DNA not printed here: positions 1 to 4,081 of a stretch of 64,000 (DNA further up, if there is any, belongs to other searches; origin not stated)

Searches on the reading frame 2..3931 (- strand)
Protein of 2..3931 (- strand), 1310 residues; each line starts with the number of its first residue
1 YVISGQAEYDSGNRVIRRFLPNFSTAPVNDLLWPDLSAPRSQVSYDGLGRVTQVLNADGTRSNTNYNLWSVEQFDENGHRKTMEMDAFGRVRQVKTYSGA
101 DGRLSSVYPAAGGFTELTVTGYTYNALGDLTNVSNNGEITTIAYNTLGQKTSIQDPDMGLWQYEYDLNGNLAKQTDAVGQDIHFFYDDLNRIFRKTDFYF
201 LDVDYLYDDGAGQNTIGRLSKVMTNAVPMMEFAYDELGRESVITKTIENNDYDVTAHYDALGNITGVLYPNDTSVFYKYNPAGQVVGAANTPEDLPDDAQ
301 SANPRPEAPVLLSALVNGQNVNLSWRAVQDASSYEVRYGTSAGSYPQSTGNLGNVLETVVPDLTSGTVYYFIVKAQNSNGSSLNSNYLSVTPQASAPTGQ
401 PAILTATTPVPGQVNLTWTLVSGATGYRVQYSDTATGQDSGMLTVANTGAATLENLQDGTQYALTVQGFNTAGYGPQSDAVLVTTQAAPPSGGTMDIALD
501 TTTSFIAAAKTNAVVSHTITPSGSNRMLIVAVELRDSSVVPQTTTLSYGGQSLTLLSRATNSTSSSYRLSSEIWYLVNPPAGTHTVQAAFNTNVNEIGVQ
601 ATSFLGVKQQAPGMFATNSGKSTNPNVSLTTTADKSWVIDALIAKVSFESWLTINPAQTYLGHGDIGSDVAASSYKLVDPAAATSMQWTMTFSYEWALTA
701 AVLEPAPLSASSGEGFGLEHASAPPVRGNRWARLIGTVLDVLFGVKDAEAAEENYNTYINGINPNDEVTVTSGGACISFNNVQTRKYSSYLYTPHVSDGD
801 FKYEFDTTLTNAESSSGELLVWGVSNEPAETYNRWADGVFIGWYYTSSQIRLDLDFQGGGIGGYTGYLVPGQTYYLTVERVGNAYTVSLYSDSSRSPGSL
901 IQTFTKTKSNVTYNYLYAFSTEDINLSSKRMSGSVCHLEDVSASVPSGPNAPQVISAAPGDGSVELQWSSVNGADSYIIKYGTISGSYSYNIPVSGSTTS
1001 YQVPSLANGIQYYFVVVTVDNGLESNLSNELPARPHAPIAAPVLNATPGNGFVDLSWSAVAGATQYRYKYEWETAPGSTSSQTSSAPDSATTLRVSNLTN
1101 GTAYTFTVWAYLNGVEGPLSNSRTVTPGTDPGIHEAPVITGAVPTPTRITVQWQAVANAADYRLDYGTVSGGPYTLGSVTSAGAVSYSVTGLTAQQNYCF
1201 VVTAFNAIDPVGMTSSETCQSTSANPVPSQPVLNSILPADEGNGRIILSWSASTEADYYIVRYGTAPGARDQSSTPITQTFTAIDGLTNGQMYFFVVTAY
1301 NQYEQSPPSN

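Call 96: search_protein_families(library=pfam, proteins=[window:2-3931:-], max_evalue=0.001)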
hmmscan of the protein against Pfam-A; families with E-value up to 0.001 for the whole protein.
window:2-3931:- (1310 aa): 8 families
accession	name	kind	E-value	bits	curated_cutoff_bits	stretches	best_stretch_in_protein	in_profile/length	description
PF00041.27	fn3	-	1.8e-37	127.8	25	6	400-481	2-81/84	Fibronectin type III domain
PF05593.20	RHS_repeat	-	5e-19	68.6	22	0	165-192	1-28/38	RHS Repeat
PF16656.11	Pur_ac_phosph_N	-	1.6e-12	48.3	30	0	318-380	12-84/93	Purple acid Phosphatase, N-terminal domain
PF25059.1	FN3_DSCAM-DSCAML_C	-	8.3e-12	45.7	39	0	427-477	23-73/89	DSCAM/DSCAML C-terminal Fn3-like domain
PF25300.1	Fn3_Dep-1_3rd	-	1.5e-10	41.2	26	0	964-1019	13-72/85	Dep-1 third Fn3-like domain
PF09294.16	Interfer-bind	-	3.3e-08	34.2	21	0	1187-1222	67-103/104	Interferon-alpha/beta receptor, fibronectin type III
PF16389.11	DUF4998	-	1.8e-06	28.1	29.1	0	1044-1112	26-94/199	Domain of unknown function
PF25814.1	fn3_SORL1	-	2.2e-06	28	27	0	305-374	2-70/90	SORL1-like, fn3 domain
